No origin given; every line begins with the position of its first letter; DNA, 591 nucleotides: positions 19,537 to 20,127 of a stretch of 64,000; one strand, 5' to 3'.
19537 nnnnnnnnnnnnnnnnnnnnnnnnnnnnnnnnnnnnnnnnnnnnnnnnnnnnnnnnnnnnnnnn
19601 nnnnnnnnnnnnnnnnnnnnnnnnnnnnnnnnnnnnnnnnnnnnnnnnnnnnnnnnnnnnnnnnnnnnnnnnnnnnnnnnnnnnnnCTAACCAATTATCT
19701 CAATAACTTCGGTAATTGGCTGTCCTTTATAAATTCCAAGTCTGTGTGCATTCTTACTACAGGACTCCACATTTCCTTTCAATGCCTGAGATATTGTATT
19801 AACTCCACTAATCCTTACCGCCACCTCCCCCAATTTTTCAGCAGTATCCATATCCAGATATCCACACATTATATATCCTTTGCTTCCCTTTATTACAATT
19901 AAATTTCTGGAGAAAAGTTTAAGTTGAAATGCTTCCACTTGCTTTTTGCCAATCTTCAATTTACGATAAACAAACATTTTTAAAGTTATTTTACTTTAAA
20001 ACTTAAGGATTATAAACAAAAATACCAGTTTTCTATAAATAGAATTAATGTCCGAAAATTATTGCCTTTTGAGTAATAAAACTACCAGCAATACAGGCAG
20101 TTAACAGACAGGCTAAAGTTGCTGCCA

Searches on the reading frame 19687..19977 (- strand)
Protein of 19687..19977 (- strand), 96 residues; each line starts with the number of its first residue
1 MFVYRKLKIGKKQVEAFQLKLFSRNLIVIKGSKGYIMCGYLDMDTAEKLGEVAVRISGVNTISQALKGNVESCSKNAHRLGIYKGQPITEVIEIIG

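Call 5: search_protein_families(library=pfam, proteins=[window:19687-19977:-])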
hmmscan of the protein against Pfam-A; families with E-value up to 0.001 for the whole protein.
window:19687-19977:- (96 aa): 1 family
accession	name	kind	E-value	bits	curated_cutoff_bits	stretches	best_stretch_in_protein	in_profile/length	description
PF08827.16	DUF1805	-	3.2e-18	66.2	29.5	1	37-93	1-62/64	Domain of unknown function (DUF1805)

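Call 10: find_encoding_contigs(protein=window:19687-19977:-, flank=3000, max_places=10)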
Protein window:19687-19977:- (96 aa): 7 contigs read that carry it; 6 places shown.
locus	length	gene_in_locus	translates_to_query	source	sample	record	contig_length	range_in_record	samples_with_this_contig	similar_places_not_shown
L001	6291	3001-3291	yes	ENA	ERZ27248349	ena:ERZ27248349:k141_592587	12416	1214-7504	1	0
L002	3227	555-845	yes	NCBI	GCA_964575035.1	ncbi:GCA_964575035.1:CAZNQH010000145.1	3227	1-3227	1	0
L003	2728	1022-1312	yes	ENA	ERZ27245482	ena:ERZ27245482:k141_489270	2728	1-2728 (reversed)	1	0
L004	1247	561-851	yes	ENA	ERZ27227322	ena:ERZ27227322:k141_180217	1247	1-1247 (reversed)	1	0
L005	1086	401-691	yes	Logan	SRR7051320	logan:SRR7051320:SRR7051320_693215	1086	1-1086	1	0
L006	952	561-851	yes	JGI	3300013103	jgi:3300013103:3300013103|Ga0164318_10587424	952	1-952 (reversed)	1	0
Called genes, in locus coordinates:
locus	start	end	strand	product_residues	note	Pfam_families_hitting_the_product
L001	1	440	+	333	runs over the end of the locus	PF00025:Arf (faint), PF01926:MMR_HSR1, PF02421:FeoB_N, PF16897:MMR_HSR1_Xtn (faint), PF02824:TGS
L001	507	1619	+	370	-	PF01073:3Beta_HSD, PF01370:Epimerase, PF02719:Polysacc_synt_2, PF05368:NmrA, PF13460:NAD_binding_10, PF16363:GDP_Man_Dehyd, PF01370:Epimerase, PF16363:GDP_Man_Dehyd, +2 more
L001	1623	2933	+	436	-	PF01773:Nucleos_tra2_N, PF07670:Gate, PF07662:Nucleos_tra2_C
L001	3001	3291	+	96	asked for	PF08827:DUF1805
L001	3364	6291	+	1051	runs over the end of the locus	PF00580:UvrD-helicase, PF13245:AAA_19 (weak), PF13361:UvrD_C, PF13538:UvrD_C_2 (faint)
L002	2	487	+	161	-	?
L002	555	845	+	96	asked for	PF08827:DUF1805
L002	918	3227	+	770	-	?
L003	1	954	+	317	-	?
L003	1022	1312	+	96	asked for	PF08827:DUF1805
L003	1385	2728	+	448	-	PF00580:UvrD-helicase, PF13245:AAA_19 (weak)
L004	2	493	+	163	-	?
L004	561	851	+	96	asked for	PF08827:DUF1805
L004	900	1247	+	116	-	?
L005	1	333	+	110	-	?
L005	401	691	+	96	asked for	PF08827:DUF1805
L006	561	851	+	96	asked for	PF08827:DUF1805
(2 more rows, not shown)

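Call 11: find_homologous_proteins(query=window:19687-19977:-)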
Query window:19687-19977:- (96 aa): 37 proteins with E <= 0.001 among 39 candidates.
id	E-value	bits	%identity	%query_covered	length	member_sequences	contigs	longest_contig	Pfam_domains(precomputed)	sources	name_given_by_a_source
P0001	7.3e-55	200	100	100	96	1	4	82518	PF08827.17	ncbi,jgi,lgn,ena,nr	ncbi:MAG TPA: DUF1805 domain-containing protein [Candidatus Omnitrophica bacterium]|nr:DUF1805 domai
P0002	4.4e-46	172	88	100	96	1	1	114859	PF08827.17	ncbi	-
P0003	1.3e-39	152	73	100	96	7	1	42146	PF08827.17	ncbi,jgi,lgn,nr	ncbi:MAG: hypothetical protein B6D53_00230 [Candidatus Omnitrophica bacterium 4484_49]|nr:MAG: hypot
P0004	1.7e-39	151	87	86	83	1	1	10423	PF08827.17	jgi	-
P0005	2.5e-33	131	65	100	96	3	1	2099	PF08827.17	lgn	-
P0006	6.8e-32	127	60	100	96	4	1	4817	PF08827.17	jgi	-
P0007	2.6e-28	115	55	100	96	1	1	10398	PF08827.17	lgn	-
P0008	6.2e-28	114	63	100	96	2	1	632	PF08827.17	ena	-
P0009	8.7e-28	114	55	100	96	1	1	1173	PF08827.17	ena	-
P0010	1.4e-27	113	57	100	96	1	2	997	PF08827.17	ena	-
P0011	1.4e-26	110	60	86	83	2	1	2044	PF08827.17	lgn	-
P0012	1.6e-26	110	51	95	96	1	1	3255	PF08827.17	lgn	-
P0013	2.2e-26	109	52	100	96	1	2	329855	PF08827.17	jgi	-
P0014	5.4e-26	108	57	85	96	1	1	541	PF08827.17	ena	-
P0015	7.3e-26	108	54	99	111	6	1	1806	PF08827.17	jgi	-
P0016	8.9e-26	107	50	100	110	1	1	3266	PF08827.17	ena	-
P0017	2.6e-25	106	57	100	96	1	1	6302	PF08827.17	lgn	-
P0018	3.9e-25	105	54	100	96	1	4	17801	PF08827.17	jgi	-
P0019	1.1e-24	104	51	84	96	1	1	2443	PF08827.17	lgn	-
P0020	3.4e-24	102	54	96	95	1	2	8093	PF08827.17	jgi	jgi:uncharacterized protein YunC (DUF1805 family)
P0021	6.6e-24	101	58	94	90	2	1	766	PF08827.17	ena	-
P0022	7.3e-24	101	52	96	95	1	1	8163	PF08827.17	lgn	-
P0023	1.0e-23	101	52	100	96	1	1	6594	PF08827.17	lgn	-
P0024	6.6e-23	98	51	100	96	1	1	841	PF08827.17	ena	-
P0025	9.1e-23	98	53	99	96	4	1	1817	PF08827.17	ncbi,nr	ncbi:MAG: DUF1805 domain-containing protein [Candidatus Omnitrophica bacterium]|nr:DUF1805 domain-co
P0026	1.2e-22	97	51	99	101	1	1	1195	PF08827.17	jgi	-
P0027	1.8e-22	97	55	70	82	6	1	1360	PF08827.17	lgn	-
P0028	2.1e-22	97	53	99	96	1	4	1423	PF08827.17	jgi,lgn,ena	-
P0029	4.7e-22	95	54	96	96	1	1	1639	PF08827.17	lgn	-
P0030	2.8e-21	93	58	81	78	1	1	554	PF08827.17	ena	-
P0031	1.8e-20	90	52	84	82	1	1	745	PF08827.17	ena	-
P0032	8.3e-20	88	49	84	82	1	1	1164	PF08827.17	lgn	-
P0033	2.9e-19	87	47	100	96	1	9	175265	PF08827.17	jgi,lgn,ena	-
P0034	2.9e-18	83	47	95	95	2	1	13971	PF08827.17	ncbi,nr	ncbi:MAG: DUF1805 domain-containing protein [Candidatus Omnitrophica bacterium]|nr:DUF1805 domain-co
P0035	1.7e-13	68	42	84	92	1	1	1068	PF08827.17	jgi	-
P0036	1.1e-11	62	39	98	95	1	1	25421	PF08827.17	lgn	-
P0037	1.3e-5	43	41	74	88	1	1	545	PF08827.17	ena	-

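Call 15: find_related_loci(query=A1, collection=genome_contigs, flank=4000)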
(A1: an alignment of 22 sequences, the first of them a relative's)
Query A1 (96 aa) in genome_contigs; peptide patterns used: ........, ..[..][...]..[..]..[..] (x = any residue, [..] = any of these).
182 stretches matched a pattern; 169 encode a relative of the query (tblastn E <= 1e-3); the best 80 are kept; 80 distinct loci.
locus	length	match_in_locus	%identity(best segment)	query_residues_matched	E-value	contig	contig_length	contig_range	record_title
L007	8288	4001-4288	73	1-96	5e-46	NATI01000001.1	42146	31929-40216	MAG: Candidatus Omnitrophica bacterium 4484_49 ex4484_49_scaffold_65, whole genome shotgun sequence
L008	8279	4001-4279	60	4-96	3e-35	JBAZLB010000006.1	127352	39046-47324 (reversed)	MAG: Candidatus Omnitrophota bacterium isolate SO_2017_LW4_158 scaffold_444_c1_LW137-91_2017, whole genome shotgun seque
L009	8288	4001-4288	55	1-96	1e-34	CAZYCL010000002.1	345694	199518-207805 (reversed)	MAG TPA_asm: uncultured Planctomycetales bacterium isolate binchicken_co44_116 genome assembly, contig: NODE_16_length_3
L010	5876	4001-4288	55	1-96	5e-34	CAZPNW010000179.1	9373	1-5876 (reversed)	MAG TPA_asm: uncultured Planctomycetales bacterium isolate binchicken_co216_53 genome assembly, contig: k141_4271269, wh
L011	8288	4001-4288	55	1-96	8e-34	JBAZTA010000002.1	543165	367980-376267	MAG: Candidatus Omnitrophota bacterium isolate SO_2017_GW1_19 NODE_99_length_543165_cov_2.036270_OW334_2017, whole genom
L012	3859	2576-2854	59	4-96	1e-33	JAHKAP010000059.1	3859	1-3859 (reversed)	MAG: Candidatus Omnitrophota bacterium isolate Undefined_mixed_planktonic.mb.47 Undefined_mixed_pl.mb.47_k141_1035316, w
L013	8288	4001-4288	54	1-96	3e-33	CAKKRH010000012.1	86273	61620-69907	Omnitrophica bacterium GWA2_41_15 isolate Hainich-H52-bin157-1 genome assembly, contig: H52-bin157_1_Hain_H52_02um_R3_84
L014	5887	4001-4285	51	2-96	2e-32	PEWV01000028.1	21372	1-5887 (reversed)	MAG: Candidatus Omnitrophica bacterium CG07_land_8_20_14_0_80_42_15 CG07_land_8_20_14_0.80_scaffold_898_c, whole genome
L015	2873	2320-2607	53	1-96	2e-32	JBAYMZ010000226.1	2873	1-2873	MAG: Candidatus Omnitrophota bacterium isolate SO_2016_LW1_52 scaffold73561_LW64-88_2016, whole genome shotgun sequence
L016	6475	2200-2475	55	5-96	5e-32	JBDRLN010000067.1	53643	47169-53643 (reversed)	MAG: Candidatus Omnitrophota bacterium isolate MEGAHIT-group-1.780 k141_6005597, whole genome shotgun sequence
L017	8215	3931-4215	56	1-95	7e-32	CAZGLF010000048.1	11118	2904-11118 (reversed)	MAG TPA_asm: uncultured Planctomycetia bacterium isolate SRP141376_co2_388 genome assembly, contig: NODE_11197_length_11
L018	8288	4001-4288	51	1-96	3e-31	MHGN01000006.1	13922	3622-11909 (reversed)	MAG: Omnitrophica WOR_2 bacterium RIFCSPHIGHO2_02_FULL_45_21 rifcsphigho2_02_scaffold_11528, whole genome shotgun sequen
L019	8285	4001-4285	51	1-95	2e-31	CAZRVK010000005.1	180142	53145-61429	MAG TPA_asm: uncultured Planctomycetales bacterium isolate binchicken_co117_54 genome assembly, contig: NODE_90_length_1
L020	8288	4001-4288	51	1-96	5e-31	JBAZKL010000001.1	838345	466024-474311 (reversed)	MAG: Candidatus Omnitrophota bacterium isolate SO_2017_LW4_142 scaffold_10_c1_LW137-91_2017, whole genome shotgun sequen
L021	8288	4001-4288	56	1-96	8e-31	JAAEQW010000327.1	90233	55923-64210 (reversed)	MAG: Candidatus Omnitrophota bacterium isolate Gpa_28 GpaG_CONTIG4756913, whole genome shotgun sequence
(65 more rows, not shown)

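Call 16: find_related_loci(query=A1, collection=metagenome_contigs, flank=4000)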
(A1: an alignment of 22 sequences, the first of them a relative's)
Query A1 (96 aa) in metagenome_contigs; peptide patterns used: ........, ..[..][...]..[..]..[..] (x = any residue, [..] = any of these).
254 stretches matched a pattern; 211 encode a relative of the query (tblastn E <= 1e-3); the best 80 are kept; 80 distinct loci.
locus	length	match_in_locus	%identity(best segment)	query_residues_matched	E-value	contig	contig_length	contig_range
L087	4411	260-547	61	1-96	1e-38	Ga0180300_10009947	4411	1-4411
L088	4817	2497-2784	60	1-96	3e-38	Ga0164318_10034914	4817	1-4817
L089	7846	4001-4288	55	1-96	2e-35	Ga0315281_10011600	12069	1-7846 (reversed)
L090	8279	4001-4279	60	4-96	2e-35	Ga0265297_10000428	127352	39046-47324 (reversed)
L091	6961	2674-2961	56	1-96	5e-35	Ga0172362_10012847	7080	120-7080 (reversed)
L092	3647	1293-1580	53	1-96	8e-35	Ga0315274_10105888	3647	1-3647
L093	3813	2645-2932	55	1-96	3e-34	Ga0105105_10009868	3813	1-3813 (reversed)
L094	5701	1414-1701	55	1-96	3e-34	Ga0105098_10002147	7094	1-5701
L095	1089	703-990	56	1-96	1e-34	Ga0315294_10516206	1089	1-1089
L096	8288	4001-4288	50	1-96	9e-34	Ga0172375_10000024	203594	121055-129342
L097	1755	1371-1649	58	4-96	3e-33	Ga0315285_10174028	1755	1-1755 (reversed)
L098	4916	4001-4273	56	6-96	4e-33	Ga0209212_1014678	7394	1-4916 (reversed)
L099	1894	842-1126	49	1-95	4e-33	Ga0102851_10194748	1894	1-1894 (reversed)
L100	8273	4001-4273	56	6-96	4e-33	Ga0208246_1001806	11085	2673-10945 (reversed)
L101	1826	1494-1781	55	1-96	6e-33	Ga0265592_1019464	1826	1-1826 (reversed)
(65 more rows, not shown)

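Call 20: find_encoding_contigs(protein=P0002, flank=4000, max_places=6)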
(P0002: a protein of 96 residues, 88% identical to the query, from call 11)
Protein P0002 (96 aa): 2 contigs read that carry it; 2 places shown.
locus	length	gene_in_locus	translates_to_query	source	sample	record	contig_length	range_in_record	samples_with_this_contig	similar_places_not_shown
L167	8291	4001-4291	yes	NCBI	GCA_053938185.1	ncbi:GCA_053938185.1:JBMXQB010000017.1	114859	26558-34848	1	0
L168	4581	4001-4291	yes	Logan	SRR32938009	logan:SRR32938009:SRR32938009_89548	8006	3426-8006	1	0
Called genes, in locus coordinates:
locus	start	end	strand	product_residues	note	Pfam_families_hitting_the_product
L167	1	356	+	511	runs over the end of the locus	PF13231:PMT_2 (weak)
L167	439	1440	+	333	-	PF01926:MMR_HSR1, PF02421:FeoB_N, PF16897:MMR_HSR1_Xtn (weak), PF02824:TGS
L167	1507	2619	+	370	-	PF00106:adh_short (weak), PF01073:3Beta_HSD, PF01370:Epimerase, PF02719:Polysacc_synt_2, PF05368:NmrA, PF16363:GDP_Man_Dehyd, PF01370:Epimerase, PF16363:GDP_Man_Dehyd, +3 more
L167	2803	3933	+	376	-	PF07670:Gate, PF07662:Nucleos_tra2_C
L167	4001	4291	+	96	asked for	PF08827:DUF1805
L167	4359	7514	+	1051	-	PF00580:UvrD-helicase, PF13245:AAA_19 (weak), PF13087:AAA_12 (faint), PF13361:UvrD_C, PF13538:UvrD_C_2 (faint)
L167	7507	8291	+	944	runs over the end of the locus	PF12705:PDDEXK_1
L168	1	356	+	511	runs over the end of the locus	PF13231:PMT_2 (weak)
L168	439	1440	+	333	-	PF01926:MMR_HSR1, PF02421:FeoB_N, PF16897:MMR_HSR1_Xtn (weak), PF02824:TGS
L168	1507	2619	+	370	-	PF00106:adh_short (weak), PF01073:3Beta_HSD, PF01370:Epimerase, PF02719:Polysacc_synt_2, PF05368:NmrA, PF16363:GDP_Man_Dehyd, PF01370:Epimerase, PF16363:GDP_Man_Dehyd, +3 more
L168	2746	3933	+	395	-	PF01773:Nucleos_tra2_N (weak), PF07670:Gate, PF07662:Nucleos_tra2_C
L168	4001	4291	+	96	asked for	PF08827:DUF1805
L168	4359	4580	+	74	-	?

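Call 21: find_encoding_contigs(protein=P0004, flank=4000, max_places=6)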
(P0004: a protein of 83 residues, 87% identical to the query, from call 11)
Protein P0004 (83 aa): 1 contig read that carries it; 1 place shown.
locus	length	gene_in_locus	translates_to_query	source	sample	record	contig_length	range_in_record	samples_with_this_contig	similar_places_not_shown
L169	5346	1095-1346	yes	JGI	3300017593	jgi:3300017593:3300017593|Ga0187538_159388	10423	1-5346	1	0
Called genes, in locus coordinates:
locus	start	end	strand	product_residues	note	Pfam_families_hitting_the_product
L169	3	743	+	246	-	?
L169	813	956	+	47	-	-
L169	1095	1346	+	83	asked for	PF08827:DUF1805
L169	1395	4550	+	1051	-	PF00580:UvrD-helicase, PF13245:AAA_19 (faint), PF13087:AAA_12 (faint), PF13361:UvrD_C, PF13538:UvrD_C_2 (faint)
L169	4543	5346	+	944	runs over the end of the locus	PF12705:PDDEXK_1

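Call 22: find_encoding_contigs(protein=P0005, flank=4000, max_places=6)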
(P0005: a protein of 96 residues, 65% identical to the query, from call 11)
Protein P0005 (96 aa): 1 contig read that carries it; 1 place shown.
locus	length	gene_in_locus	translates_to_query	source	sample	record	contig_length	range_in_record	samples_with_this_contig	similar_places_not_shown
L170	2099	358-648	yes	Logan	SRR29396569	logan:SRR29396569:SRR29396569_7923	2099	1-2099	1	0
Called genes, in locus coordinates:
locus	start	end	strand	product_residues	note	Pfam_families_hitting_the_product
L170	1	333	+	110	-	?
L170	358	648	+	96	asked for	PF08827:DUF1805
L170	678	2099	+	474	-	?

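Call 33: find_encoding_contigs(protein=P0003, flank=1500, max_places=10)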
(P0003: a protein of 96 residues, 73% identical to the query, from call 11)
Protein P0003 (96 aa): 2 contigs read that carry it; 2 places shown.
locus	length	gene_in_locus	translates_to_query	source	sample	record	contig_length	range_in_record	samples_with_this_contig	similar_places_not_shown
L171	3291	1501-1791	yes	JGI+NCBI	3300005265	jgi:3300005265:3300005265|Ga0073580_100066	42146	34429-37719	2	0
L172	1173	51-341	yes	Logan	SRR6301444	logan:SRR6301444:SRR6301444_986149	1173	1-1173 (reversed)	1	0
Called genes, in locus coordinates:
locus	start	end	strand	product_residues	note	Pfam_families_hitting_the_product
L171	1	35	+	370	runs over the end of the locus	PF00106:adh_short (weak), PF01073:3Beta_HSD, PF01370:Epimerase, PF02719:Polysacc_synt_2, PF05368:NmrA (weak), PF16363:GDP_Man_Dehyd, PF01370:Epimerase, PF16363:GDP_Man_Dehyd, +2 more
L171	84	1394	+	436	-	PF01773:Nucleos_tra2_N, PF07670:Gate, PF07662:Nucleos_tra2_C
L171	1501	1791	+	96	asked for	PF08827:DUF1805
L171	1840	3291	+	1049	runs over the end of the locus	PF00580:UvrD-helicase, PF13245:AAA_19 (weak), PF13087:AAA_12 (faint), PF13361:UvrD_C, PF13538:UvrD_C_2 (faint), PF12705:PDDEXK_1 (weak)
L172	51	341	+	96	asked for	PF08827:DUF1805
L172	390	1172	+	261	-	?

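Call 34: find_encoding_contigs(protein=P0011, flank=1500, max_places=4)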
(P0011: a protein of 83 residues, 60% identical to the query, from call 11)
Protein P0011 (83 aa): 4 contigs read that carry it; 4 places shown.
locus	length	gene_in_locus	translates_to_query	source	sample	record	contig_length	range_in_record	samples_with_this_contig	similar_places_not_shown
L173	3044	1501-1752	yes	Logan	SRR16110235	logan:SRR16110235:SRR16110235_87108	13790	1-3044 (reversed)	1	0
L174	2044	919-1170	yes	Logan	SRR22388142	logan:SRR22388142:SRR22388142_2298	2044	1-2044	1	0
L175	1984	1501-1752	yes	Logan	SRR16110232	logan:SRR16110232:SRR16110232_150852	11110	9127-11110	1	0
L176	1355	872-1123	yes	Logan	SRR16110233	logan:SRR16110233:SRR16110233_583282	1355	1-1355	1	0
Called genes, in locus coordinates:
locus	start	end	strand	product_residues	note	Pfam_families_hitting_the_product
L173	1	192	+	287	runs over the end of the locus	PF12146:Hydrolase_4, PF00561:Abhydrolase_1, PF12697:Abhydrolase_6 (weak)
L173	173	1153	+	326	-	PF01368:DHH, PF02272:DHHA1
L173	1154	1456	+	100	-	PF02325:CCB3_YggT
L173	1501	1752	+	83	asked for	PF08827:DUF1805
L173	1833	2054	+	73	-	PF01106:NifU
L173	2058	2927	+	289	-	-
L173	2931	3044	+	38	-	?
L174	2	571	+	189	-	?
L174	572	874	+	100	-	PF02325:CCB3_YggT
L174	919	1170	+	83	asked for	PF08827:DUF1805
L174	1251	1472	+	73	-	PF01106:NifU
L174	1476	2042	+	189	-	?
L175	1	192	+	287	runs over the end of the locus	PF12146:Hydrolase_4, PF00561:Abhydrolase_1, PF12697:Abhydrolase_6 (weak)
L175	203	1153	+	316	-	PF01368:DHH, PF02272:DHHA1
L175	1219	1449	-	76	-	-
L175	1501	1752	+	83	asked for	PF08827:DUF1805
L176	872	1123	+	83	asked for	PF08827:DUF1805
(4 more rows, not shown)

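Call 38: search_solved_structures(query=window:19687-19977:-, max_evalue=0.01)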
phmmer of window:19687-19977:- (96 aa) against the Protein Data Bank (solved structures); distinct sequences matched with E-value up to 0.01: 1.
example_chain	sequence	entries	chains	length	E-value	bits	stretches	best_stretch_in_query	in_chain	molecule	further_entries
1qw2_A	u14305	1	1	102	4.1e-19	71.5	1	6-96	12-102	conserved hypothetical protein TA1206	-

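Call 42: search_protein_families(library=ncbifam, proteins=[window:19687-19977:-])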
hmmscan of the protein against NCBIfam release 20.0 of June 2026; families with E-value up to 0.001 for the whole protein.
window:19687-19977:- (96 aa): 0 families

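Call 52: predict_structure(alignment_id=A1)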
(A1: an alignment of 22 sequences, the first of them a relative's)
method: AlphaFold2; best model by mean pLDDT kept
length: 96 residues; sequences in the alignment: 22
mean_pLDDT: 93.6   pTM: 0.83
mean pLDDT of the five models: 93.6, 93.5, 93.3, 92.4, 92.2
residues with pLDDT >= 90: 81; 70-90: 15; 50-70: 0; < 50: 0
segments of 3 or more residues with pLDDT < 50: none
pLDDT, mean of each block of 10 residues (from residue 1): 89 93 90 92 94 95 95 97 97 94
secondary structure, 60 per line:
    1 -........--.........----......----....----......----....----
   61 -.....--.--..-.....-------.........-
elements in order: E2-9 E12-20 E25-30 E35-38 H43-48 E53-56 H62-66 H75-79 H88-95

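Call 56: list_cluster_members(proteins=[P0001, P0002, P0003, P0004, P0005, P0006])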
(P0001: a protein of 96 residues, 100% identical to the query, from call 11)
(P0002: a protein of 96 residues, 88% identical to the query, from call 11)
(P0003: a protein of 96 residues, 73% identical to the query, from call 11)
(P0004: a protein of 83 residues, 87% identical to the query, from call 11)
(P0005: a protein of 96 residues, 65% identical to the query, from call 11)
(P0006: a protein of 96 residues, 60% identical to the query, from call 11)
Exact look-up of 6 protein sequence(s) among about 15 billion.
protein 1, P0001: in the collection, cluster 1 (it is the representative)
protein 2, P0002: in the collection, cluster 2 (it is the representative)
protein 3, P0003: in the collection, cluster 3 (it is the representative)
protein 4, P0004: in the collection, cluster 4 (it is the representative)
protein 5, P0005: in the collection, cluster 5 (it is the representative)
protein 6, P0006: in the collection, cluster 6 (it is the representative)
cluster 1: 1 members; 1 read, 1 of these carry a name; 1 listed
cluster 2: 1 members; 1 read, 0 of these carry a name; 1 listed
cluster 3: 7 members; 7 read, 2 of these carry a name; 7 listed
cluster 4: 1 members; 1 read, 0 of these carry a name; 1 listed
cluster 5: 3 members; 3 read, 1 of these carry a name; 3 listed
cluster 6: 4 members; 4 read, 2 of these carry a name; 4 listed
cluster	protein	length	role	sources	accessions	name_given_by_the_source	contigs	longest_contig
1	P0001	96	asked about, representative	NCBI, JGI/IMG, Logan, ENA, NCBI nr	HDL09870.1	MAG TPA: DUF1805 domain-containing protein [Candidatus Omnitrophica bacterium] | DUF1805 domain-containing protein [Candidatus Omnitrophota bacterium]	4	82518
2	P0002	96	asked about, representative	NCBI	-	-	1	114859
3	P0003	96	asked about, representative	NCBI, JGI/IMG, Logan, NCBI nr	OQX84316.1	MAG: hypothetical protein B6D53_00230 [Candidatus Omnitrophica bacterium 4484_49]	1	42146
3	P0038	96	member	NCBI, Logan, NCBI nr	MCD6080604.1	MAG: DUF1805 domain-containing protein [Candidatus Omnitrophica bacterium] | DUF1805 domain-containing protein [Candidatus Omnitrophota bacterium]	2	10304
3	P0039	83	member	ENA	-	-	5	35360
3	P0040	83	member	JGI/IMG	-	-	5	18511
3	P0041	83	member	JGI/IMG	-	-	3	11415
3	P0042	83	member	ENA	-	-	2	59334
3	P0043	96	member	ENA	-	-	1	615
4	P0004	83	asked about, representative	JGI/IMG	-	-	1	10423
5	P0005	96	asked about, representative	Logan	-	-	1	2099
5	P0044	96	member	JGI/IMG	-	uncharacterized protein YunC (DUF1805 family)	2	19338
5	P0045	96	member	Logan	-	-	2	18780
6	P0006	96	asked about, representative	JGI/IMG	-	-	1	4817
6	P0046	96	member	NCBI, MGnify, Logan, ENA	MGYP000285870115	CR=1 FL=1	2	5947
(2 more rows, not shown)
